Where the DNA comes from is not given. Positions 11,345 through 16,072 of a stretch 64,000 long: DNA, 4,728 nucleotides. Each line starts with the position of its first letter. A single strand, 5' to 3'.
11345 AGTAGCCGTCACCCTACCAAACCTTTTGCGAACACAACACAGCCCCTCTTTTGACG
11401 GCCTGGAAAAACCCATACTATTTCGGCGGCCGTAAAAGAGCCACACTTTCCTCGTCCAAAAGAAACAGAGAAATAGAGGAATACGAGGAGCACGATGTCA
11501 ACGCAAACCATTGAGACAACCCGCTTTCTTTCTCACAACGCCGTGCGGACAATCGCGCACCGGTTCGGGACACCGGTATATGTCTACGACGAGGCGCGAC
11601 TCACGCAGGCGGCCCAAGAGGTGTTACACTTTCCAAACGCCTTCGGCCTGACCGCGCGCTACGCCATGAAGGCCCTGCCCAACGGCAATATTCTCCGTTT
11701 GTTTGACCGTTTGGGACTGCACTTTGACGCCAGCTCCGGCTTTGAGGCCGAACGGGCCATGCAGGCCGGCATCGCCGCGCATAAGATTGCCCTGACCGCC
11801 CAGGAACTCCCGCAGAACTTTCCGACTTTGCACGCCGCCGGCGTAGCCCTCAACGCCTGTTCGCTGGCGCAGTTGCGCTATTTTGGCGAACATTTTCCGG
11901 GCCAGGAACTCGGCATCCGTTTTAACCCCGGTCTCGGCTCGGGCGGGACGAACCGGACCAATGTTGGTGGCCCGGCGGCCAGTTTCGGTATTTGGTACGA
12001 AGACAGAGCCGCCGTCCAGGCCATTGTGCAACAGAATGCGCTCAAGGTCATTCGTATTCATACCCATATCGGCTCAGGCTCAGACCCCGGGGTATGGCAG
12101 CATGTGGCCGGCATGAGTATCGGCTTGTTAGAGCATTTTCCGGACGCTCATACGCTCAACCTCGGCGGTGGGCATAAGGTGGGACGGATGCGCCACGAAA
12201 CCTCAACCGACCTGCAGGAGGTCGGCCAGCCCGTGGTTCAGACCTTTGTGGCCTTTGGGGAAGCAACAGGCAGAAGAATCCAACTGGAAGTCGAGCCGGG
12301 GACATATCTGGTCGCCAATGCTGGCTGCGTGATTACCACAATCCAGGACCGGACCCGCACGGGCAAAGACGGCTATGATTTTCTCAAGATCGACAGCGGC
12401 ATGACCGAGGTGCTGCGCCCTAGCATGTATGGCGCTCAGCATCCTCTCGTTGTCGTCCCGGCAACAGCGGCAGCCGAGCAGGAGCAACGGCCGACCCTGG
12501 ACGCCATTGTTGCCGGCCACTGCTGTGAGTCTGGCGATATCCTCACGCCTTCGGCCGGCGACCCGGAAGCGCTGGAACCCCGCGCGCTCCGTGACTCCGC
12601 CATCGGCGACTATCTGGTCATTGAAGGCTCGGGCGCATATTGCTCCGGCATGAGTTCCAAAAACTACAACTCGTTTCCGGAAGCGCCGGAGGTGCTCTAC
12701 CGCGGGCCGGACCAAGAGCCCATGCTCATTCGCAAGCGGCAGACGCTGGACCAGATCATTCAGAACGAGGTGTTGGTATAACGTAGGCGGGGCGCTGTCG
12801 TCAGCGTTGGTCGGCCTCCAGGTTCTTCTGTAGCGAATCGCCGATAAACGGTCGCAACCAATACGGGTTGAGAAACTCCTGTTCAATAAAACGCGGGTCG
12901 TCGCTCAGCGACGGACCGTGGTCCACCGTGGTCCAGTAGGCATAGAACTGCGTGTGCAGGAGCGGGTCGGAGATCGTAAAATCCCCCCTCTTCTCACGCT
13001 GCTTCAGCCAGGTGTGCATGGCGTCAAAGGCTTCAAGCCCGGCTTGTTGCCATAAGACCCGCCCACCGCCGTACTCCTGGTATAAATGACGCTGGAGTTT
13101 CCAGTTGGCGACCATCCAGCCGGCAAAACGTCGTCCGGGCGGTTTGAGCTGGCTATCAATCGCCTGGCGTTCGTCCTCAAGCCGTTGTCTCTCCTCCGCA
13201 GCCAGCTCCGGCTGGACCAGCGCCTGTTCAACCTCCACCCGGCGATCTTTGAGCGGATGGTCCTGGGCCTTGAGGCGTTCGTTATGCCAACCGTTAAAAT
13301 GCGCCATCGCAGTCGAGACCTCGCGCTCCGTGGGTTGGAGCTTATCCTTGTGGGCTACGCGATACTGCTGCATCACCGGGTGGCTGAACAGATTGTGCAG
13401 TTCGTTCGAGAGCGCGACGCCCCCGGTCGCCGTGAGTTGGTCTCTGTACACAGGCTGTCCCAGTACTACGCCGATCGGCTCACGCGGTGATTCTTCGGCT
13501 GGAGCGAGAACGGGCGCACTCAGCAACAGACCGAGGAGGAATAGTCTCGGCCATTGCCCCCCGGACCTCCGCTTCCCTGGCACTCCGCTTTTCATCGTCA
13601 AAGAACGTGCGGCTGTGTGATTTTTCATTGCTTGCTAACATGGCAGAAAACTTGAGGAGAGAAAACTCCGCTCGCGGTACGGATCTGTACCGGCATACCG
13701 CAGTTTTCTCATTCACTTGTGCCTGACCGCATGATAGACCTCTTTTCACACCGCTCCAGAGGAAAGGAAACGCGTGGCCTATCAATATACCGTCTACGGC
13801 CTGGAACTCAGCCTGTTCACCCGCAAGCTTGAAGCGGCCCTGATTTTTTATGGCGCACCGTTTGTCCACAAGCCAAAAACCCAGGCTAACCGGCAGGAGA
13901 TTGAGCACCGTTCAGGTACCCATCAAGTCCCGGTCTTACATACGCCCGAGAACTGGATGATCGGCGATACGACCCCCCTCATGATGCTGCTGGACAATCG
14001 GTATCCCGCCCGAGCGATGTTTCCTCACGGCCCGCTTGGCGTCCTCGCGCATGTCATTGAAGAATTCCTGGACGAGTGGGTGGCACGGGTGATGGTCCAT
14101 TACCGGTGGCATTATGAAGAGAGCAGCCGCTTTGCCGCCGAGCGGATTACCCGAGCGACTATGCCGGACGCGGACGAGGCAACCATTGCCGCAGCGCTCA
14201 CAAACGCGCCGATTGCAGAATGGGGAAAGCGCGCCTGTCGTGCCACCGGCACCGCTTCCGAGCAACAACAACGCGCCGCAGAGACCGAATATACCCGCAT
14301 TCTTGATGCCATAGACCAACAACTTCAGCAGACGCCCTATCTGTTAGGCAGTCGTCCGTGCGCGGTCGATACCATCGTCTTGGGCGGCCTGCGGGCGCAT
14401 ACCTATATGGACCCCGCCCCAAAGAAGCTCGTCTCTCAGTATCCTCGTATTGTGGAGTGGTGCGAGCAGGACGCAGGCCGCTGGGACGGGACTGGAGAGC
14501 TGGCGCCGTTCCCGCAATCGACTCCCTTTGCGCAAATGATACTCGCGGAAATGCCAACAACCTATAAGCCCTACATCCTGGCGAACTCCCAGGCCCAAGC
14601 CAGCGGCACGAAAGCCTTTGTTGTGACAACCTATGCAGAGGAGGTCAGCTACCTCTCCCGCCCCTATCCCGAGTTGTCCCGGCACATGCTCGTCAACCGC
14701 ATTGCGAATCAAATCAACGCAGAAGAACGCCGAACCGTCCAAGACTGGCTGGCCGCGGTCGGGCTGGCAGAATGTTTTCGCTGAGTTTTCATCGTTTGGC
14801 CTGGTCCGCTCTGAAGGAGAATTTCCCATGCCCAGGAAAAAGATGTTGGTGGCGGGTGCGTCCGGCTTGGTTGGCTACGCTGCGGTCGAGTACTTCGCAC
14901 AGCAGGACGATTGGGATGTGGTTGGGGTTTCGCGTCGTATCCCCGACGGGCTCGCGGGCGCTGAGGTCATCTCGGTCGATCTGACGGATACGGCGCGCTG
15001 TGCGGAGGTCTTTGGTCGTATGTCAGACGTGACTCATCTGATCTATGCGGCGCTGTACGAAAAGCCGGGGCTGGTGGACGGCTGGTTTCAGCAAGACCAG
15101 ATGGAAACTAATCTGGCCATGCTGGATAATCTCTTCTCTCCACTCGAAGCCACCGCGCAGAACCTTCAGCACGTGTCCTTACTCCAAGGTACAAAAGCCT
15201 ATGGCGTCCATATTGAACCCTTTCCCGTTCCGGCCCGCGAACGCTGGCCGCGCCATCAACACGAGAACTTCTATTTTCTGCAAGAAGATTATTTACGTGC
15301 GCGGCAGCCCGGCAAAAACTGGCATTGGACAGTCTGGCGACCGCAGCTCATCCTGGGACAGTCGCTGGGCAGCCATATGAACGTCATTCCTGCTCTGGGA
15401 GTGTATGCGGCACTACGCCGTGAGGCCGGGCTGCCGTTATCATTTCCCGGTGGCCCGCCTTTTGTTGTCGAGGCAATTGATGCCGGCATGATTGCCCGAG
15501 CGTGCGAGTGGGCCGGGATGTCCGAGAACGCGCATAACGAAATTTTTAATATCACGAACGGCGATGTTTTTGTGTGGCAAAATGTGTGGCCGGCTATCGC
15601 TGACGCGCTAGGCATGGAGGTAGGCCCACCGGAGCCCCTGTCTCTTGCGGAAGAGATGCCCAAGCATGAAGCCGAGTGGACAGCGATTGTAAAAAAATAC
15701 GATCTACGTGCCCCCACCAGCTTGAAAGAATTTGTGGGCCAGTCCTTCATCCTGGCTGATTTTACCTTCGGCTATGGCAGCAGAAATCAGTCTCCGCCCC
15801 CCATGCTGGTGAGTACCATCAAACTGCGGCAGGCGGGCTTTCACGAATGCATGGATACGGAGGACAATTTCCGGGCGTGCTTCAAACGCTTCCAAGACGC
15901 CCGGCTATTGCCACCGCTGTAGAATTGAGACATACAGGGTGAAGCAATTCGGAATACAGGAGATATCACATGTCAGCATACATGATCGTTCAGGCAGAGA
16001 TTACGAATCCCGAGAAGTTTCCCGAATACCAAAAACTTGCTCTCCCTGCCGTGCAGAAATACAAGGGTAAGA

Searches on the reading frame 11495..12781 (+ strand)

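Call 27: search_protein_families(library=pfam, proteins=[window:11495-12781:+], max_evalue=0.00001)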
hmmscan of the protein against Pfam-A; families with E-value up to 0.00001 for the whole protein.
window:11495-12781:+ (428 aa): 2 families
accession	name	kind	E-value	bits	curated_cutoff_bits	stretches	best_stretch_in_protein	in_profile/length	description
PF02784.22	Orn_Arg_deC_N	-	3.3e-24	86.1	23.4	1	47-274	12-247/247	Pyridoxal-dependent decarboxylase, pyridoxal binding domain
PF00278.28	Orn_DAP_Arg_deC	-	6.2e-15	55.7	23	1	29-380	2-95/95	Pyridoxal-dependent decarboxylase, C-terminal sheet domain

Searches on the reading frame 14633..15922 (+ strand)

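Call 27: search_protein_families(library=pfam, proteins=[window:14633-15922:+], max_evalue=0.00001)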
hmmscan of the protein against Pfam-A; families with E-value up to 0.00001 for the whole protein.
window:14633-15922:+ (429 aa): 2 families
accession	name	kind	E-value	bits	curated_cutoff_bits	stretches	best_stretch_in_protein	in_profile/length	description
PF22917.2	PRISE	-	6.4e-18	65.4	27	1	154-427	98-394/394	PRISE-like Rossmann-fold domain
PF01370.27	Epimerase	-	4.3e-09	36.6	20.9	1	71-244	1-176/240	NAD dependent epimerase/dehydratase family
